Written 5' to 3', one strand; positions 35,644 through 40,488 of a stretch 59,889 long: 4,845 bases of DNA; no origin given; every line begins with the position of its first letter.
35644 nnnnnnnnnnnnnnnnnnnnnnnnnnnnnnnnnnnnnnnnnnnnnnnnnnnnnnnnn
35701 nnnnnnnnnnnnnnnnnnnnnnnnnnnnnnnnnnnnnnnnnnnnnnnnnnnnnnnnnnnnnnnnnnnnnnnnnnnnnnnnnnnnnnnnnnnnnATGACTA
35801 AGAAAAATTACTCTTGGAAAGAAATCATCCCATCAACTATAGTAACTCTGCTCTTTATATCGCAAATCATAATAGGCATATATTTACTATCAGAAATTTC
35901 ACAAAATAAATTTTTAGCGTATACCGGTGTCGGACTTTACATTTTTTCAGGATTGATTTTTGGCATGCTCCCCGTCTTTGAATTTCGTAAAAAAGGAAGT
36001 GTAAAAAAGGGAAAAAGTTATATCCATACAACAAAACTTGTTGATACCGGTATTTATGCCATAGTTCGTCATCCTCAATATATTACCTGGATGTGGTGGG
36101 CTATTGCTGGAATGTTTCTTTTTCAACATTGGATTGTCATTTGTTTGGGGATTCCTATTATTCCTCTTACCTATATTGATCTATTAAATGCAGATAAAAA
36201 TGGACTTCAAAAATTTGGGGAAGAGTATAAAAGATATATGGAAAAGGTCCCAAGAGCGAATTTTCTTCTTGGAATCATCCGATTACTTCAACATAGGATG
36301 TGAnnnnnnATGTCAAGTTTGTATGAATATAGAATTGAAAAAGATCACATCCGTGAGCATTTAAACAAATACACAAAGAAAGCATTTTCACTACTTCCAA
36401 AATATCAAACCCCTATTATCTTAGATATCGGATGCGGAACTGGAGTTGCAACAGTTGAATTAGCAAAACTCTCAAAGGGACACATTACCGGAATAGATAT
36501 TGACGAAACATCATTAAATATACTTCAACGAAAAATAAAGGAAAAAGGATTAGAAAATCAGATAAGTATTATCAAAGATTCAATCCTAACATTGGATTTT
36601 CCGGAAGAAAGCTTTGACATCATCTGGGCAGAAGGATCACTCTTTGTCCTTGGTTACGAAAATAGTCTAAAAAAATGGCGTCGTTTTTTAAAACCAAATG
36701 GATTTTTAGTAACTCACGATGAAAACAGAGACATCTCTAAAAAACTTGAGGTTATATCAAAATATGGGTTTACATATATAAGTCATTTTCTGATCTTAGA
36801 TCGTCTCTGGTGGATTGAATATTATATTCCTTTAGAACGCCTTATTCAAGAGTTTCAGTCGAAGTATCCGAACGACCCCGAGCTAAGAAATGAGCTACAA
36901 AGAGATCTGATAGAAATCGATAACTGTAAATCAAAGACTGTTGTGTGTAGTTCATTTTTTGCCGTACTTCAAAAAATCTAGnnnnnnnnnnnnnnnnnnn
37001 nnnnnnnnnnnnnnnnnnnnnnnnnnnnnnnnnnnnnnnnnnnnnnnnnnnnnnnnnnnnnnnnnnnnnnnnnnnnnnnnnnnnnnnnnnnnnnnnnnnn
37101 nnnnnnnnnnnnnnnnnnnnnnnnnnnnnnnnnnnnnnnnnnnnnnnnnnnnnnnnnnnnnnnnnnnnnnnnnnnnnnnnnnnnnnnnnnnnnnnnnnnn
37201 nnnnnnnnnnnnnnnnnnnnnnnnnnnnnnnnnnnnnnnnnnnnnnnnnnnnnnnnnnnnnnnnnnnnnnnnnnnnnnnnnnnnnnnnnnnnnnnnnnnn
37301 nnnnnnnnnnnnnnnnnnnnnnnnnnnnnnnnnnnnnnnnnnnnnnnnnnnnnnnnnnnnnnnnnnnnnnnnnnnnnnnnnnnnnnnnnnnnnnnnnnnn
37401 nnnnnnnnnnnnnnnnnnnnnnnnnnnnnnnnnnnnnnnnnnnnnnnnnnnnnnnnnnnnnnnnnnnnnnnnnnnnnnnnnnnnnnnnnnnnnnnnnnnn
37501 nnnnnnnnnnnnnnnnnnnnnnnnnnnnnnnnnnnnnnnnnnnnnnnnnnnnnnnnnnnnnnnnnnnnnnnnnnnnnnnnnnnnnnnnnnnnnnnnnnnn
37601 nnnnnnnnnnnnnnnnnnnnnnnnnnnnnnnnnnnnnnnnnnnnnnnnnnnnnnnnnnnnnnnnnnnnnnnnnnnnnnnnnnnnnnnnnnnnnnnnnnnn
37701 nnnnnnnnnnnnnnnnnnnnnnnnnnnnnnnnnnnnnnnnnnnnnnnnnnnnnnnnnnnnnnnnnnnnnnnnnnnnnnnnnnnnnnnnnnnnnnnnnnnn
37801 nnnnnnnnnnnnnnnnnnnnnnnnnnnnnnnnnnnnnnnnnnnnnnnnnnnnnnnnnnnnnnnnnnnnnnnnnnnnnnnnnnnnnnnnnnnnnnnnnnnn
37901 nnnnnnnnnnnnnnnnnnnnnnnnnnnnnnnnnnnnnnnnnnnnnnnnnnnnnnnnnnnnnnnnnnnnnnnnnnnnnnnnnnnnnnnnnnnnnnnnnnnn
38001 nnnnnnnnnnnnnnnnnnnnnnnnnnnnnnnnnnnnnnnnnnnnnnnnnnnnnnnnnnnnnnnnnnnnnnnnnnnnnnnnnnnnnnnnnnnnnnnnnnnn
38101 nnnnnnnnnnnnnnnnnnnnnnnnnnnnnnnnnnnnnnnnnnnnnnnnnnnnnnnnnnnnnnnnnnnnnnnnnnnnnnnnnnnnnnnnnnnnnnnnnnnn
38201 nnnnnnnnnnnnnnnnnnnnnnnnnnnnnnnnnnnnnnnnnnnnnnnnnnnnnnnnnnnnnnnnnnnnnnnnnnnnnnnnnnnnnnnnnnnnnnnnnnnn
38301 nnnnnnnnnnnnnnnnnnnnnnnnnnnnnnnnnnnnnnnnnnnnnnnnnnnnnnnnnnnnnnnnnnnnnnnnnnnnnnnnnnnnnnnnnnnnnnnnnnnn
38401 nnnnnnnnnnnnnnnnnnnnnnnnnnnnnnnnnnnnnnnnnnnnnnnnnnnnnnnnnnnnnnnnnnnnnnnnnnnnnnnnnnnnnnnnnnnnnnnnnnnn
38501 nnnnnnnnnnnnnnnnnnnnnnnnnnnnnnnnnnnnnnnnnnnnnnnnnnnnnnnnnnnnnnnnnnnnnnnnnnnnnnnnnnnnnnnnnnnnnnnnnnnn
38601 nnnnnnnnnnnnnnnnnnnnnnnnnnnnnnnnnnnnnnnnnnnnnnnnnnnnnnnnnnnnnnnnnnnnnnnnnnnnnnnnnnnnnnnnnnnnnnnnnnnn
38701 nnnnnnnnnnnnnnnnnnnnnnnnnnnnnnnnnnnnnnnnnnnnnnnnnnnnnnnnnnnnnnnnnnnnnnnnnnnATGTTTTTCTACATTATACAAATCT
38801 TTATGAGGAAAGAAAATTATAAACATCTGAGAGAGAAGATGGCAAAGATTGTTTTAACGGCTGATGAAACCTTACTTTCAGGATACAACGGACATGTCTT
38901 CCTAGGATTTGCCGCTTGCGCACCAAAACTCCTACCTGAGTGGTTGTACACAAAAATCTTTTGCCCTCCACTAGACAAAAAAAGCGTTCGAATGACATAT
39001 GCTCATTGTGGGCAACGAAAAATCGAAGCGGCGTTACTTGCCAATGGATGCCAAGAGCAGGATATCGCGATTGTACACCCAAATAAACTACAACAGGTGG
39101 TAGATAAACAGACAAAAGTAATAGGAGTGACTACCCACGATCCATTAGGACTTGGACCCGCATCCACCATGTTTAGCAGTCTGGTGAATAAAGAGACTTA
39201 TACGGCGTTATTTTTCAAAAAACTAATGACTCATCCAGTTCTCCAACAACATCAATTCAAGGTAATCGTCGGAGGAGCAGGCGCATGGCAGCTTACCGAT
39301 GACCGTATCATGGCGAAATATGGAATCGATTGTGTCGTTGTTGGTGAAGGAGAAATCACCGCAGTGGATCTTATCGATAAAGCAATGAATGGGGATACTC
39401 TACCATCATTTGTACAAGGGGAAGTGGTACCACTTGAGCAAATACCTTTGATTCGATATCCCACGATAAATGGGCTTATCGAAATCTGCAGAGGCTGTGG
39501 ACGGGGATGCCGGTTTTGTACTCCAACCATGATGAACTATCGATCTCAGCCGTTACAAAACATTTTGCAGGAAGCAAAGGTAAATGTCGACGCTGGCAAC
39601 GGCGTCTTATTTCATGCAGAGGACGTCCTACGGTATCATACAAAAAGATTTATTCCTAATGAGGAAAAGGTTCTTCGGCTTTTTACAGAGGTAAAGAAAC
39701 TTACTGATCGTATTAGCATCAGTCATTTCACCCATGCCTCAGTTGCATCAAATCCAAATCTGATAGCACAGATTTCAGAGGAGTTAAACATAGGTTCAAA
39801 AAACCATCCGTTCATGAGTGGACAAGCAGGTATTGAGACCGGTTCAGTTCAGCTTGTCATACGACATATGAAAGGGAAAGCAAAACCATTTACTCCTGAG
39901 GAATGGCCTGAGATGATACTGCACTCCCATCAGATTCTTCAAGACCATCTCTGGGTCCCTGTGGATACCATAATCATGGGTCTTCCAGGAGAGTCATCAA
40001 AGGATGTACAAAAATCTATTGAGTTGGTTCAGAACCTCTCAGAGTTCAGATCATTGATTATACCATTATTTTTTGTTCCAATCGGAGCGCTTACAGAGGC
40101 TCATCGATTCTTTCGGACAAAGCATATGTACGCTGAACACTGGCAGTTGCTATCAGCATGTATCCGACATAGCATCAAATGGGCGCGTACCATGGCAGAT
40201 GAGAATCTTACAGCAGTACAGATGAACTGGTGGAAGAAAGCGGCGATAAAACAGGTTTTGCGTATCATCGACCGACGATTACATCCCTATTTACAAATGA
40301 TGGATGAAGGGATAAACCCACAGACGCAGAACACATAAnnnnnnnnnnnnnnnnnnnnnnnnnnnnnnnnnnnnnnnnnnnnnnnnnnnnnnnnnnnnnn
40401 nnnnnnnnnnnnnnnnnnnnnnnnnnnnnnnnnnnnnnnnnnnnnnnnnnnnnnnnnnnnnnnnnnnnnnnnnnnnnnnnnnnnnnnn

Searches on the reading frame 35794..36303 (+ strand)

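Call 11: search_protein_families(library=pfam, proteins=[window:35794-36303:+], max_evalue=0.01)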
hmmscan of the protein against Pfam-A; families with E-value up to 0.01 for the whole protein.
window:35794-36303:+ (169 aa): 3 families
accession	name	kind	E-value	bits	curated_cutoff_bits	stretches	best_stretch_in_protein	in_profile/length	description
PF04140.19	ICMT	-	2.2e-09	38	24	1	79-119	32-72/95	Isoprenylcysteine carboxyl methyltransferase (ICMT) family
PF04191.18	PEMT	-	0.00011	23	25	1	74-128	33-88/105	Phospholipid methyltransferase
PF07298.16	NnrU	-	0.0048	17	24.7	1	58-136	77-145/188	NnrU protein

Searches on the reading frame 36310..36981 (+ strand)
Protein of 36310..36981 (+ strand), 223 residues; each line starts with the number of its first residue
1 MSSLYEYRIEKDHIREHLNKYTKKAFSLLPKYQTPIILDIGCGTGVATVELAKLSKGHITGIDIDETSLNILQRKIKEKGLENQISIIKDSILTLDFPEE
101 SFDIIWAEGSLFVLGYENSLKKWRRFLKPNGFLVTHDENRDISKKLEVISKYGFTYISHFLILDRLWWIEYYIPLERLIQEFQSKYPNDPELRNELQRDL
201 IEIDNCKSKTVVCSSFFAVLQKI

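Call 11: search_protein_families(library=pfam, proteins=[window:36310-36981:+], max_evalue=0.01)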
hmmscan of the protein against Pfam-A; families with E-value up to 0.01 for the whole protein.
window:36310-36981:+ (223 aa): 21 families
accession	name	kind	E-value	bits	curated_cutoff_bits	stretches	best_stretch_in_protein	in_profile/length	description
PF13649.12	Methyltransf_25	-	1.8e-20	73.9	27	1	37-131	1-97/97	Methyltransferase domain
PF08241.18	Methyltransf_11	-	2e-18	67.2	21.2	1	38-134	1-94/95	Methyltransferase domain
PF13847.12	Methyltransf_31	-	5.3e-17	62.3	27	1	37-145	7-125/145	Methyltransferase domain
PF08242.18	Methyltransf_12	-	5.3e-13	50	30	1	38-133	1-98/98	Methyltransferase domain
PF01209.24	Ubie_methyltran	-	2.6e-12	47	20.1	1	31-144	45-160/233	ubiE/COQ5 methyltransferase family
PF05175.20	MTS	-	1.4e-08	35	23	1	27-105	25-102/170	Methyltransferase small domain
PF06325.19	PrmA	-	1.8e-08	34.7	22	1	36-107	164-232/296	Ribosomal protein L11 methyltransferase (PrmA)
PF00398.26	RrnaAD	-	3.4e-07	30.1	24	1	36-101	33-94/263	Ribosomal RNA adenine dimethylase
PF13578.12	Methyltransf_24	-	3.5e-07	31.5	26.3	1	39-137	2-104/105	Methyltransferase domain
PF02390.23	Methyltransf_4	-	5.6e-07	29.6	24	1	33-102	1-73/173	Putative methyltransferase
PF13489.12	Methyltransf_23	-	6.5e-07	29.7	27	1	31-142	20-123/164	Methyltransferase domain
PF02353.26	CMAS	-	0.00012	22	27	1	36-141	65-170/273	Mycolic acid cyclopropane synthetase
PF12847.13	Methyltransf_18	-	0.00028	21.4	27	1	34-103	15-84/151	Methyltransferase domain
PF03602.21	Cons_hypoth95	-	0.00028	21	24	1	14-143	21-159/182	Conserved hypothetical protein 95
PF02475.24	TRM5-TYW2_MTfase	-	0.0015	18.9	28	1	36-141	39-141/164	TRM5/TYW2 methyltransferase domain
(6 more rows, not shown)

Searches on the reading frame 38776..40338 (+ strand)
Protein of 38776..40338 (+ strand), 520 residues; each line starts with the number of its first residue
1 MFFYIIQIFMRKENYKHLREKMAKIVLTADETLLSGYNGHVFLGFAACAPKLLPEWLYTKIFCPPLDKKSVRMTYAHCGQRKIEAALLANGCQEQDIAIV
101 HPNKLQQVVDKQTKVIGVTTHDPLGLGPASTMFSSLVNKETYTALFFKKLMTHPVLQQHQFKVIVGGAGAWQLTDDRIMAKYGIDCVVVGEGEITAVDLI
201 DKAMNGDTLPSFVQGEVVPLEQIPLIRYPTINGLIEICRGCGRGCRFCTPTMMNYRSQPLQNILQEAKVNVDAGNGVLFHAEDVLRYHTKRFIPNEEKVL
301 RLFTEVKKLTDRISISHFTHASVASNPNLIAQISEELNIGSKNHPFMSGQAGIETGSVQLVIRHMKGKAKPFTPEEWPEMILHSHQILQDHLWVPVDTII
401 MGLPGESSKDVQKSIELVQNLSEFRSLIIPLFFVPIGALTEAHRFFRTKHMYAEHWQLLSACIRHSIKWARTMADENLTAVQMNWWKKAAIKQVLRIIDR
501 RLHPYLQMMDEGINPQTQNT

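Call 11: search_protein_families(library=pfam, proteins=[window:38776-40338:+], max_evalue=0.01)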
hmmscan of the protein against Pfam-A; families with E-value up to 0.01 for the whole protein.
window:38776-40338:+ (520 aa): 2 families
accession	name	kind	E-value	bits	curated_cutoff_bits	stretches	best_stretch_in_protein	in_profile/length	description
PF04055.27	Radical_SAM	-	4.9e-07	30.5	29.5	1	235-418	1-166/166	Radical SAM superfamily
PF02310.24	B12-binding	-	0.00023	21.4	32.1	1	141-199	62-120/121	B12 binding domain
